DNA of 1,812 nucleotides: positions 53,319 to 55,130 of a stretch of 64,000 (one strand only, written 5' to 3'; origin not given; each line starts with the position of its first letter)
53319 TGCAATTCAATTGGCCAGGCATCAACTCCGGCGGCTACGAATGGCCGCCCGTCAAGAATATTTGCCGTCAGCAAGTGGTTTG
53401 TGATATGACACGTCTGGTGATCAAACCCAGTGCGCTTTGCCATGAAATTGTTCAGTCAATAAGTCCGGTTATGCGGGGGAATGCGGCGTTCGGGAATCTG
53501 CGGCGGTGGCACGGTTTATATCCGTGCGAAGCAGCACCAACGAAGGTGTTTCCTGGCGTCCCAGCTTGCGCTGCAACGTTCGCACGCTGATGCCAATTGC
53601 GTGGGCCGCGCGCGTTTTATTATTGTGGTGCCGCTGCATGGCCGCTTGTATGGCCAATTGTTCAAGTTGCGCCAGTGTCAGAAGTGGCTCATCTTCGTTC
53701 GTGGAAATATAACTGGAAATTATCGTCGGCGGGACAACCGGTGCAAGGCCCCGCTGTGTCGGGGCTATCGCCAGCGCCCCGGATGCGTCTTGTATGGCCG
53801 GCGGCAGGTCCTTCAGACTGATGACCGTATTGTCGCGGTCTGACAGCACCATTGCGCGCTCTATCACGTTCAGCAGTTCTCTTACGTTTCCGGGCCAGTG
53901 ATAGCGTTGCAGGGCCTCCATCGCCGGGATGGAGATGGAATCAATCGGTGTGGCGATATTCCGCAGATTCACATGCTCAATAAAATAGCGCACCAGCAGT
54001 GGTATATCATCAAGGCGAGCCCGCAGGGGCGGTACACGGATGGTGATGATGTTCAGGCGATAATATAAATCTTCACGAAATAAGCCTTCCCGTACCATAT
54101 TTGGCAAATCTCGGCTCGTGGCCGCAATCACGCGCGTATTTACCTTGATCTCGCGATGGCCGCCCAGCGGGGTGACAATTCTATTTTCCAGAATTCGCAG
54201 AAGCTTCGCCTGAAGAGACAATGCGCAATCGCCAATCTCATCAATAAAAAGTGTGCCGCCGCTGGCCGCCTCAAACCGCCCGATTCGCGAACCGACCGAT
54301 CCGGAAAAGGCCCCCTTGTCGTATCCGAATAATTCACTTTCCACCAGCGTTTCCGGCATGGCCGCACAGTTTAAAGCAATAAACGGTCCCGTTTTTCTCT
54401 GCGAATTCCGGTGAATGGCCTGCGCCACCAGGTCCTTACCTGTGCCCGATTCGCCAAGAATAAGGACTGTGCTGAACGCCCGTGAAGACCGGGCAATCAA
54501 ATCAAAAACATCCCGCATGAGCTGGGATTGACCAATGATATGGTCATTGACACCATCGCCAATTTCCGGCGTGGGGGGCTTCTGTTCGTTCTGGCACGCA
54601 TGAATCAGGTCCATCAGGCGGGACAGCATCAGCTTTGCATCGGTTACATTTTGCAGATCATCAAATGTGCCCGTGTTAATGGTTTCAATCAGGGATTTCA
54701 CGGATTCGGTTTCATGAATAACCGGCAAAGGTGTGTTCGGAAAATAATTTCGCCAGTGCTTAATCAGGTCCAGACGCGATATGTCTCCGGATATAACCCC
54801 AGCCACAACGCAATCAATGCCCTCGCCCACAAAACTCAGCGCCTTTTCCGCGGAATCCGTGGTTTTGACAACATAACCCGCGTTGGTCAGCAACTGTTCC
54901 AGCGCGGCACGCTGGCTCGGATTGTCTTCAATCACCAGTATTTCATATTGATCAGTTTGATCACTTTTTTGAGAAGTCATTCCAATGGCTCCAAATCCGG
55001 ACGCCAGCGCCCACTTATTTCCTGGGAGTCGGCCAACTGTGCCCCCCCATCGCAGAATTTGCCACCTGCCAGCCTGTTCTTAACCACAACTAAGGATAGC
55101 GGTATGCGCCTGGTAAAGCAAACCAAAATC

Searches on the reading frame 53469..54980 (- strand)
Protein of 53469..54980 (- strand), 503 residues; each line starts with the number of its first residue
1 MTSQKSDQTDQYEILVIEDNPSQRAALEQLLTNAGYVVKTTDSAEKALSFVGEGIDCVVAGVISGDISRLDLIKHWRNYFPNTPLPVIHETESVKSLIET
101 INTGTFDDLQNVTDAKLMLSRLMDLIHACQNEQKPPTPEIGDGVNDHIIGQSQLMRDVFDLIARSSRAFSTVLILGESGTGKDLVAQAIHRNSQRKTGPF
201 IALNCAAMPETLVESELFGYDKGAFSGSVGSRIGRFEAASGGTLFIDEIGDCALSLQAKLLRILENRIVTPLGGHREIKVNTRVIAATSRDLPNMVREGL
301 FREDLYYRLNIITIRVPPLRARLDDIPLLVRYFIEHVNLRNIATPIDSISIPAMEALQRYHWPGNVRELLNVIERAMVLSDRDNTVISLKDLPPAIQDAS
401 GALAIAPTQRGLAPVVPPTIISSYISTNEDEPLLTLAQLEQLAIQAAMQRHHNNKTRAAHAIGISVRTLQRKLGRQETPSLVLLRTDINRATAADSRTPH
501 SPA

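Call 9: search_protein_families(library=pfam, proteins=[window:53469-54980:-], max_evalue=0.01)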
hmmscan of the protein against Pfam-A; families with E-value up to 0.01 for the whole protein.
window:53469-54980:- (503 aa): 9 families
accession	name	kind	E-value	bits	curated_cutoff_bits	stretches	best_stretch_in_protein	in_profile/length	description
PF00158.32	Sigma54_activat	-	1e-66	224.2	20.2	1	148-314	1-167/168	Sigma-54 interaction domain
PF25601.1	AAA_lid_14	-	1.1e-23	83.3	27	1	320-400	1-78/87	AAA+ ATPase lid domain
PF14532.12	Sigma54_activ_2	-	2.1e-22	80.3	25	1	149-319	1-138/138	Sigma-54 interaction domain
PF02954.25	HTH_8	-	5.5e-11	42.5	22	1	435-474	1-40/42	Bacterial regulatory protein, Fis family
PF07728.20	AAA_5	-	1.7e-09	38.2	22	1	172-288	2-121/139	AAA domain (dynein-related subfamily)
PF00072.30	Response_reg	-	2.9e-08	34.3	30.2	1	14-110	1-98/111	Response regulator receiver domain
PF07724.20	AAA_2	-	3.8e-06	27.5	27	1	170-289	4-123/166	AAA domain (Cdc48 subfamily)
PF00004.35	AAA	-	0.00032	21.6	21.2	1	172-302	1-120/131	ATPase family associated with various cellular activities (AAA)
PF13191.12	AAA_16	-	0.0028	18.6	32.6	1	149-208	3-63/167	AAA ATPase domain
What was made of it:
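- Checked: The ORF at 53469..54980 (- strand) has Response_reg (only 34 bits), Sigma54_activat, AAA_lid_14 and HTH_8 domains (call 9).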

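Call 10: search_protein_families(library=ncbifam, proteins=[window:53469-54980:-], max_evalue=0.01)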
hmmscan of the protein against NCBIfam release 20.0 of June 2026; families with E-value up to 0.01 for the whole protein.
window:53469-54980:- (503 aa): 53 families (the best 25 are shown)
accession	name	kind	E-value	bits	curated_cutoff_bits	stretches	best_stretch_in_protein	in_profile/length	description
TIGR01818.1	ntrC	equivalog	2.3e-115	386.1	558.6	1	14-474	1-461/463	nitrogen regulation protein NR(I)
NF008469.0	PRK11361.1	equivalog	1e-102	344.2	714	1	11-473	4-451/461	acetoacetate metabolism transcriptional regulator AtoC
TIGR01817.1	nifA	equivalog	3e-100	336.5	528.85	1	132-470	182-521/534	nif-specific transcriptional activator NifA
NF041552.1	TF_PrdR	equivalog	5e-97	325.6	795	1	107-474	232-574/577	sigma-54 dependent transcriptional regulator PrdR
NF003451.0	PRK05022.1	equivalog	3.4e-92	309.8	476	1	100-472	142-504/512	nitric oxide reductase transcriptional regulator NorR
NF008176.1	PRK10923.1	equivalog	5.8e-92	308.7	620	1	13-473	5-463/469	nitrogen regulation protein NR(I)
NF007689.0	PRK10365.1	equivalog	5.6e-91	305.5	760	2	9-399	3-389/441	sigma-54-dependent response regulator transcription factor ZraR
TIGR02915.1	PEP_resp_reg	equivalog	3.6e-89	299.7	502.6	1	70-384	61-376/445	PEP-CTERM-box response regulator transcription factor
NF050807.1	TransRegFlbDCaul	equivalog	1.6e-88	297.6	750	1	146-475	118-437/454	sigma-54-dependent transcriptional regulator FlbD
TIGR02329.1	propionate_PrpR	equivalog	7.1e-88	295.5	499.2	1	145-473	211-524/526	propionate catabolism operon regulatory protein PrpR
NF038308.1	RNA_repair_RtcR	equivalog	9e-88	295.4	650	1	112-470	150-505/530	RNA repair transcriptional activator RtcR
NF011695.0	PRK15115.1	equivalog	6e-86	288.9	763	1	12-381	7-369/445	two-component system response regulator GlrR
NF011953.0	PRK15424.1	equivalog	4.1e-84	283.1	703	1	145-477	218-535/538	propionate catabolism operon regulatory protein PrpR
NF041946.1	LuxO_transreg_Vib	equivalog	1.3e-83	281.3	800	1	17-475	2-459/463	quorum-sensing sigma-54 dependent transcriptional regulator LuxO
NF051870.1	NAssimRespRegNtrX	equivalog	1.4e-80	271.4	600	1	13-473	3-447/452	nitrogen assimilation response regulator NtrX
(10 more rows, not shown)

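Call 16: find_related_loci(query=window:53469-54980:-, collection=genome_contigs, flank=6000)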
Query window:53469-54980:- (503 aa) in genome_contigs; peptide patterns used: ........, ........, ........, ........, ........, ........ (x = any residue, [..] = any of these).
599 stretches matched a pattern (row limit reached: there are more); 572 encode a relative of the query (tblastn E <= 1e-3); the best 80 are kept; 80 distinct loci.
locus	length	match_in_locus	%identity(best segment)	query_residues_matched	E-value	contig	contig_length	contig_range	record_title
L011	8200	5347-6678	40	14-471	6e-97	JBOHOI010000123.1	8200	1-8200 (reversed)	MAG: Nitrospiraceae bacterium isolate SD8032_metabat2.bin.4 NODE_2397_length_8200_cov_1.721665, whole genome shotgun seq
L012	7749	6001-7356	39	13-479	4e-94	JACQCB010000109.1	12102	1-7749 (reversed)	MAG: Nitrospirae bacterium isolate NC_groundwater_957_Pr1_S-0.2um_61_41 Montesol18-Sp2_coassembly_scaffold_399583, whole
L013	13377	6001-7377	39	10-473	7e-93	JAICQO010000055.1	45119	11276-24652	MAG: Polyangiaceae bacterium isolate TY_HY_2_bin.50 k141_5242686_length_45119_cov_23.3978, whole genome shotgun sequence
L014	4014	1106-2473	39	10-479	2e-93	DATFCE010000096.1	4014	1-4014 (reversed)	MAG TPA_asm: Nitrospiraceae bacterium isolate SMAG_U8546 k141_1850471, whole genome shotgun sequence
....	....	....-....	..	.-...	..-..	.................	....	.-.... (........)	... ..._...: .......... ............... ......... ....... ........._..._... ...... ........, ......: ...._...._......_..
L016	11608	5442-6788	39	14-479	2e-90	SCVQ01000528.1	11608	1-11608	MAG: Nitrospirae bacterium isolate GW928_bin.19 GW928_bin.19-39572, whole genome shotgun sequence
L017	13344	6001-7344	38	14-473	5e-90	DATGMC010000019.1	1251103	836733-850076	MAG TPA_asm: Bryobacteraceae bacterium isolate SMAG_U9902 k141_189350, whole genome shotgun sequence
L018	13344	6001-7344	38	14-473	5e-90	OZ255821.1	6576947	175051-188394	MAG: Bryobacteraceae bacterium isolate 718553b6-a045-46b5-ae17-6fe7a38e2867 genome assembly, chromosome: 1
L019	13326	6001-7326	38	14-475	1e-89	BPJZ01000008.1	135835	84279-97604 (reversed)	MAG: Candidatus Poribacteria bacterium KatS3mg115 DNA, contig_15785, whole genome shotgun sequence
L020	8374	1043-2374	38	14-475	2e-89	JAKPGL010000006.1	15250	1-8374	MAG: Planctomycetota bacterium isolate JPMR_metabat.7_sub k141_268764, whole genome shotgun sequence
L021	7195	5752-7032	39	55-473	2e-89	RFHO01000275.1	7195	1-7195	MAG: Planctomycetota bacterium isolate J052 k99_461356, whole genome shotgun sequence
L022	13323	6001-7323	38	15-473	5e-89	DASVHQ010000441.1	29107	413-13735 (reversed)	MAG TPA_asm: Polyangiales bacterium isolate SMAG_U2971 k141_166328, whole genome shotgun sequence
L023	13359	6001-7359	38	9-473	3e-89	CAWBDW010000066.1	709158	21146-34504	MAG: uncultured Acidobacteriaceae bacterium isolate MFD09603.bin.1.144 genome assembly, contig: contig_7077, whole genom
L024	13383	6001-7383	39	14-477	3e-89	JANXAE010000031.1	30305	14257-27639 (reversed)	MAG: Bryobacteraceae bacterium isolate SKYB110 NODE_31_length_30305_cov_4.015317, whole genome shotgun sequence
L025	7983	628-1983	37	6-472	3e-89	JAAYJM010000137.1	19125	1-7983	MAG: Ignavibacteria bacterium isolate AS10tlH2TH_288 202339_AS10, whole genome shotgun sequence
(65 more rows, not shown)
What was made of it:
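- Tried and rejected: Generic AAA+ peptides dominated the patterns (call 16).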

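Call 18: find_homologous_proteins(query=window:53469-54980:-, max_evalue=1e-80)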
Query window:53469-54980:- (503 aa): 1829 proteins with E <= 1e-80 among 8000 candidates; the best 120 are listed.
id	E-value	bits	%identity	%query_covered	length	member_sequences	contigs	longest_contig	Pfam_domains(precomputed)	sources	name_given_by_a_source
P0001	0.0e+0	1098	99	100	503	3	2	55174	PF00158.33,PF07724.21,PF25601.2,PF02954.26,PF14532.13,PF07728.21,PF00072.31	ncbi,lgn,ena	-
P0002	3.2e-281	951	86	100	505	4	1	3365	PF00158.33,PF25601.2,PF02954.26,PF14532.13,PF07728.21,PF00072.31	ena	-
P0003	3.6e-280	948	86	99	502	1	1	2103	PF00158.33,PF07724.21,PF25601.2,PF02954.26,PF14532.13,PF07728.21,PF00072.31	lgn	-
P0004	1.4e-252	857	80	97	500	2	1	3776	PF00158.33,PF07724.21,PF25601.2,PF02954.26,PF14532.13,PF07728.21,PF00072.31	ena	-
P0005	9.5e-202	689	66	97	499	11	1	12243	PF00158.33,PF07724.21,PF25601.2,PF02954.26,PF14532.13,PF07728.21,PF00072.31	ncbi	-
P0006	2.3e-201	688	67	96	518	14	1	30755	PF00158.33,PF07724.21,PF25601.2,PF02954.26,PF14532.13,PF07728.21,PF00072.31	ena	-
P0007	4.6e-201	687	69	95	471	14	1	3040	PF00158.33,PF07724.21,PF25601.2,PF02954.26,PF14532.13,PF07728.21,PF00072.31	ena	-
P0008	4.0e-198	677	65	95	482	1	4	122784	PF00158.33,PF25601.2,PF02954.26,PF14532.13,PF07728.21,PF00072.31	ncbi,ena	-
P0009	5.1e-198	677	67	96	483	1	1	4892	PF00158.33,PF25601.2,PF02954.26,PF14532.13,PF07728.21,PF00072.31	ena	-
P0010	8.7e-198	676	67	96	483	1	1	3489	PF00158.33,PF25601.2,PF02954.26,PF14532.13,PF07728.21,PF00072.31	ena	-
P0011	1.8e-197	675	66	95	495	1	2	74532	PF00158.33,PF25601.2,PF02954.26,PF14532.13,PF07728.21,PF00072.31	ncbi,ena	-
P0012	2.6e-197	674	66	95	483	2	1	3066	PF00158.33,PF07724.21,PF25601.2,PF02954.26,PF14532.13,PF07728.21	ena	-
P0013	3.3e-197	674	67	96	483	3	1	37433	PF00158.33,PF25601.2,PF02954.26,PF14532.13,PF07728.21,PF00072.31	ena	-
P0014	1.1e-196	672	66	96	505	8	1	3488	PF00158.33,PF07724.21,PF25601.2,PF02954.26,PF14532.13,PF07728.21,PF00072.31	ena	-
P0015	5.1e-194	663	65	94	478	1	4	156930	PF00158.33,PF25601.2,PF02954.26,PF14532.13,PF07728.21,PF00072.31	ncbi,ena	-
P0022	3.7e-187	641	63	95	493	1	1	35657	PF00158.33,PF07724.21,PF25601.2,PF02954.26,PF14532.13,PF07728.21,PF00072.31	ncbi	ncbi:MAG: sigma 54-interacting transcriptional regulator [Phycisphaerae bacterium]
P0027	1.8e-171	589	62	93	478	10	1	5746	PF00158.33,PF25601.2,PF02954.26,PF14532.13,PF07728.21,PF00072.31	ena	-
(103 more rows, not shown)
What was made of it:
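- Tried and rejected: The taxon therefore rests on names attached to homologues 62-75% identical, annotated as 'Phycisphaerae bacterium' (call 18).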

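Call 20: find_encoding_contigs(protein=P0002, flank=6000, max_places=3)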
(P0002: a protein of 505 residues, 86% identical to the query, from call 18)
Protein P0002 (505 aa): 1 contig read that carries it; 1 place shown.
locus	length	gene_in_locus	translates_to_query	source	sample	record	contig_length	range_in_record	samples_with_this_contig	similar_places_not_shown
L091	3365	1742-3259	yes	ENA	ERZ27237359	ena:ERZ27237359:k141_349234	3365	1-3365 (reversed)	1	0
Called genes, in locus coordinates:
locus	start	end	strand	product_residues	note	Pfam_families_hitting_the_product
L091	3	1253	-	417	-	?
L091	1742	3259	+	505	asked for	PF00072:Response_reg, PF00158:Sigma54_activat, PF14532:Sigma54_activ_2, PF07728:AAA_5, PF25601:AAA_lid_14, PF02954:HTH_8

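Call 21: find_encoding_contigs(protein=P0004, flank=6000, max_places=3)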
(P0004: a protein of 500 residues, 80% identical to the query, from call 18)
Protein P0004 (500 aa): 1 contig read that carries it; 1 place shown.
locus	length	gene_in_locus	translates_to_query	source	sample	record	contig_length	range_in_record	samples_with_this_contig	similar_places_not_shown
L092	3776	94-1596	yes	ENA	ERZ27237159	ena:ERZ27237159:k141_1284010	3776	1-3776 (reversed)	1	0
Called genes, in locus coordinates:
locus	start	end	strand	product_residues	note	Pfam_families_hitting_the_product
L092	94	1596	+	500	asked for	PF00072:Response_reg, PF00158:Sigma54_activat, PF14532:Sigma54_activ_2, PF07724:AAA_2 (weak), PF07728:AAA_5, PF25601:AAA_lid_14, PF02954:HTH_8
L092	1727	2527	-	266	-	-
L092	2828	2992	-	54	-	-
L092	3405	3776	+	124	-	?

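Call 22: find_encoding_contigs(protein=P0006, flank=7000, max_places=3)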
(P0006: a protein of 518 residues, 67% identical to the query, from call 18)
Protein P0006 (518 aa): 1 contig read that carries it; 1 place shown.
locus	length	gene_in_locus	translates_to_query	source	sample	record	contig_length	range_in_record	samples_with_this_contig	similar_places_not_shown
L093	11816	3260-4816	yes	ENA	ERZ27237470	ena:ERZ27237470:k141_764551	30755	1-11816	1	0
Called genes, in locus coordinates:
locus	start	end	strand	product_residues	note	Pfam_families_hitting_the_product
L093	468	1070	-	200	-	PF00719:Pyrophosphatase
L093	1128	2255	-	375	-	PF13439:Glyco_transf_4, PF13579:Glyco_trans_4_4, PF20706:GT4-conflict, PF00534:Glycos_transf_1, PF13692:Glyco_trans_1_4, PF13524:Glyco_trans_1_2 (weak)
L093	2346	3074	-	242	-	PF01128:IspD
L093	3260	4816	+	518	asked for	PF00072:Response_reg (weak), PF00158:Sigma54_activat, PF14532:Sigma54_activ_2, PF07724:AAA_2 (weak), PF07728:AAA_5 (weak), PF25601:AAA_lid_14, PF02954:HTH_8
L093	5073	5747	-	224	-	PF00210:Ferritin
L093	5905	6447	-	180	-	-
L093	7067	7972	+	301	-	PF00990:GGDEF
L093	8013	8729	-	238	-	PF11999:Ice_binding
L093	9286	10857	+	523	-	PF02789:Peptidase_M17_N, PF00883:Peptidase_M17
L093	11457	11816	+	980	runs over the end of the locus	PF04313:HSDR_N (weak), PF02384:N6_Mtase, PF01170:UPF0020 (faint), PF20473:MmeI_Mtase, PF07669:Eco57I, PF02384:N6_Mtase (weak), PF12950:TaqI_C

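Call 23: find_encoding_contigs(protein=P0008, flank=7000, max_places=3)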
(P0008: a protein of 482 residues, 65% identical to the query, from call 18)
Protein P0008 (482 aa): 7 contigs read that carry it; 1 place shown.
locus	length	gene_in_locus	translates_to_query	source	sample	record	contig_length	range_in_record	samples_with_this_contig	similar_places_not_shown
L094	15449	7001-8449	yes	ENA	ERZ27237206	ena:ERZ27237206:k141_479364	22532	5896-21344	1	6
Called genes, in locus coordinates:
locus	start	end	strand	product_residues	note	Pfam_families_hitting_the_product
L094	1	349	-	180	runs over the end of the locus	-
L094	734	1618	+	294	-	PF00990:GGDEF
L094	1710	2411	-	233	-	PF11999:Ice_binding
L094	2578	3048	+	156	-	-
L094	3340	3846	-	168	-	PF05974:DUF892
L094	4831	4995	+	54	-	-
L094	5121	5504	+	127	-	-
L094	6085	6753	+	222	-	-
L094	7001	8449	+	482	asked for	PF00072:Response_reg, PF00158:Sigma54_activat, PF14532:Sigma54_activ_2, PF07728:AAA_5 (weak), PF25601:AAA_lid_14, PF02954:HTH_8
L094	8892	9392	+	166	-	PF01797:Y1_Tnp (weak)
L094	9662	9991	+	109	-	-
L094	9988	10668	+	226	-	PF08843:AbiEii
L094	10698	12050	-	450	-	PF10396:TrmE_N, PF12631:MnmE_helical, PF01926:MMR_HSR1, PF02421:FeoB_N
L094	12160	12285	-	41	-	-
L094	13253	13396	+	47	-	-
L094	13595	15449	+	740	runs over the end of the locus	PF00535:Glycos_transf_2, PF13641:Glyco_tranf_2_3, PF10111:Glyco_tranf_2_2 (weak)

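Call 38: search_protein_families(library=pfam, proteins=[L094:5121-5504:+, L094:6085-6753:+], max_evalue=0.01)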
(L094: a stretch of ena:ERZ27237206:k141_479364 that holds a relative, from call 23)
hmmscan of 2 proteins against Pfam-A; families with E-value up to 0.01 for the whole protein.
L094:5121-5504:+ (127 aa): 1 family
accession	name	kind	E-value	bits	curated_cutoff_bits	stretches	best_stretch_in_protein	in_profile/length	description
PF07495.19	Y_Y_Y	-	0.0022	18.3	26.6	1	84-122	28-63/65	Y_Y_Y domain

L094:6085-6753:+ (222 aa): 0 families

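Call 39: find_encoding_contigs(protein=P0011, flank=7000, max_places=2)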
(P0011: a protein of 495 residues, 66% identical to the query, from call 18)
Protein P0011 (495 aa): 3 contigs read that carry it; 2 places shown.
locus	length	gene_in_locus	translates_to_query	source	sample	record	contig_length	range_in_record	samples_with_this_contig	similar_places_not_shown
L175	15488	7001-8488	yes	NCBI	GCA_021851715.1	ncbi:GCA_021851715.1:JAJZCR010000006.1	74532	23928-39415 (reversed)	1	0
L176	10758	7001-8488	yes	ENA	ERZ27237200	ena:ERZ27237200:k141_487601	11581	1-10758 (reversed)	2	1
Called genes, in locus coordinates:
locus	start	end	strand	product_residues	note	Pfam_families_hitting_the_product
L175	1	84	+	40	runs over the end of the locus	-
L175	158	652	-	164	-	PF00210:Ferritin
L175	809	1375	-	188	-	-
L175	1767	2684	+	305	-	PF00990:GGDEF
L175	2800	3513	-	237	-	PF11999:Ice_binding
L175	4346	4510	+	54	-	PF11752:DUF3309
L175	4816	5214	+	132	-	-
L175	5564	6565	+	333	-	PF04542:Sigma70_r2, PF04545:Sigma70_r4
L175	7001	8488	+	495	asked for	PF00072:Response_reg (weak), PF00158:Sigma54_activat, PF14532:Sigma54_activ_2, PF07728:AAA_5 (weak), PF25601:AAA_lid_14, PF02954:HTH_8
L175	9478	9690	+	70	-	PF11381:DUF3185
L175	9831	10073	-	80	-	PF02954:HTH_8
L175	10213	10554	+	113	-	PF06155:GBBH-like_N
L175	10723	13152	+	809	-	PF00708:Acylphosphatase, PF07503:zf-HYPF, PF01300:Sua5_yciO_yrdC, PF17788:HypF_C, PF22521:HypF_C_2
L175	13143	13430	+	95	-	PF01455:HupF_HypC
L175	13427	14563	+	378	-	PF01924:HypD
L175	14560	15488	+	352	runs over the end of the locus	PF00586:AIRS, PF02769:AIRS_C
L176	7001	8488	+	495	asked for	PF00072:Response_reg (weak), PF00158:Sigma54_activat, PF14532:Sigma54_activ_2, PF07728:AAA_5 (weak), PF25601:AAA_lid_14, PF02954:HTH_8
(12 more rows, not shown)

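Call 40: find_encoding_contigs(protein=P0015, flank=7000, max_places=2)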
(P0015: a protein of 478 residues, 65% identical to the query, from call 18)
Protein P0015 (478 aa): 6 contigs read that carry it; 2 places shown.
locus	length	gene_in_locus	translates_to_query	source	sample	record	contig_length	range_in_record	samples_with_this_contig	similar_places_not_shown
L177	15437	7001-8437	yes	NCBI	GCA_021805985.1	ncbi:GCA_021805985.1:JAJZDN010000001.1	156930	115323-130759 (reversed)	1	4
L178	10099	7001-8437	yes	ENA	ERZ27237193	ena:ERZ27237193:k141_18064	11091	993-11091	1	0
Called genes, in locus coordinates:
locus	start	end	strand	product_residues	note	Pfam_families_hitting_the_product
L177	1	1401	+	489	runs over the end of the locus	PF01229:Glyco_hydro_39, PF11790:Glyco_hydro_cc (weak)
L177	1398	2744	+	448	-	PF10091:Glycoamylase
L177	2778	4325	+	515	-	PF00732:GMC_oxred_N, PF05199:GMC_oxred_C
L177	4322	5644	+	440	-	PF00070:Pyr_redox (faint), PF01266:DAO (faint), PF07992:Pyr_redox_2, PF22366:NDH2_C (weak)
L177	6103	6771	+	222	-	-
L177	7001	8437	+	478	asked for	PF00072:Response_reg, PF00158:Sigma54_activat, PF14532:Sigma54_activ_2, PF07728:AAA_5 (weak), PF25601:AAA_lid_14, PF02954:HTH_8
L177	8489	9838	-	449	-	PF07690:MFS_1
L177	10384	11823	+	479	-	PF00206:Lyase_1, PF10397:ADSL_C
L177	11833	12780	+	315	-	PF04055:Radical_SAM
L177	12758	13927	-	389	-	PF13439:Glyco_transf_4, PF13579:Glyco_trans_4_4, PF20706:GT4-conflict, PF00534:Glycos_transf_1, PF13692:Glyco_trans_1_4, PF13524:Glyco_trans_1_2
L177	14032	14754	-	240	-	PF00574:CLP_protease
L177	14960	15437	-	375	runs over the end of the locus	PF00248:Aldo_ket_red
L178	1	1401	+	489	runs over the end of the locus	PF01229:Glyco_hydro_39, PF11790:Glyco_hydro_cc (weak)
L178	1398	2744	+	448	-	PF10091:Glycoamylase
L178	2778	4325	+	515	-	PF00732:GMC_oxred_N, PF05199:GMC_oxred_C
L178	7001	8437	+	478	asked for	PF00072:Response_reg, PF00158:Sigma54_activat, PF14532:Sigma54_activ_2, PF07728:AAA_5 (weak), PF25601:AAA_lid_14, PF02954:HTH_8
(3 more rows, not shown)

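Call 41: find_encoding_contigs(protein=P0022, flank=7000, max_places=2)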
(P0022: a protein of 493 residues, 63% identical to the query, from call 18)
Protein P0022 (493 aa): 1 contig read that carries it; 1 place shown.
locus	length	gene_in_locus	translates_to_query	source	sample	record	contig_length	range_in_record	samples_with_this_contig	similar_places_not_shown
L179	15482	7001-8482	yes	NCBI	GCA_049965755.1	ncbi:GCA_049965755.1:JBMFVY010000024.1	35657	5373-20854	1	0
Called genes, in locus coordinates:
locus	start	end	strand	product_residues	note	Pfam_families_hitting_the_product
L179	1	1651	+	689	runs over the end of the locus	-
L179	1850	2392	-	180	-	-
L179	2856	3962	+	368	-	PF00990:GGDEF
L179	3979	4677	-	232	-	PF11999:Ice_binding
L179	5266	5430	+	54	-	PF11752:DUF3309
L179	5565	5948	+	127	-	-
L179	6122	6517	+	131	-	-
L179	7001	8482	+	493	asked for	PF00072:Response_reg (weak), PF00158:Sigma54_activat, PF14532:Sigma54_activ_2, PF07724:AAA_2 (weak), PF07728:AAA_5 (weak), PF25601:AAA_lid_14, PF02954:HTH_8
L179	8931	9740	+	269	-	PF11999:Ice_binding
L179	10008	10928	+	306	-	PF01145:Band_7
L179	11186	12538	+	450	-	PF07690:MFS_1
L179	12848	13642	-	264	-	PF07589:PEP_exosort_dom (weak)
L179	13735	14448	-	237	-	-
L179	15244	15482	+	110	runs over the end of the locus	-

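Call 42: find_encoding_contigs(protein=P0005, flank=7000, max_places=2)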
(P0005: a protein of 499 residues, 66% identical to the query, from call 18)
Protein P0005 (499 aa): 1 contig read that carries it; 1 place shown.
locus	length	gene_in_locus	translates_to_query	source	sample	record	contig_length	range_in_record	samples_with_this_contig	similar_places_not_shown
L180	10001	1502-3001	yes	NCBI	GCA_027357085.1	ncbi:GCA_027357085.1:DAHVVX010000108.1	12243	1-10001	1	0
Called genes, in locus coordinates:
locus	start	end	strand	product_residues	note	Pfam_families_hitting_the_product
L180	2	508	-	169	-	?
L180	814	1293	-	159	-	-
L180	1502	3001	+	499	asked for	PF00072:Response_reg (weak), PF00158:Sigma54_activat, PF14532:Sigma54_activ_2, PF07724:AAA_2 (weak), PF07728:AAA_5, PF25601:AAA_lid_14, PF02954:HTH_8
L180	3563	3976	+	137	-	-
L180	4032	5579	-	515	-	PF00732:GMC_oxred_N, PF01266:DAO (faint), PF05199:GMC_oxred_C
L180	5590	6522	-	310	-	PF00230:MIP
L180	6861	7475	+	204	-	PF01255:Prenyltransf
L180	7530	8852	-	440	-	PF10091:Glycoamylase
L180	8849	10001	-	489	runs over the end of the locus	PF01229:Glyco_hydro_39, PF11790:Glyco_hydro_cc (weak)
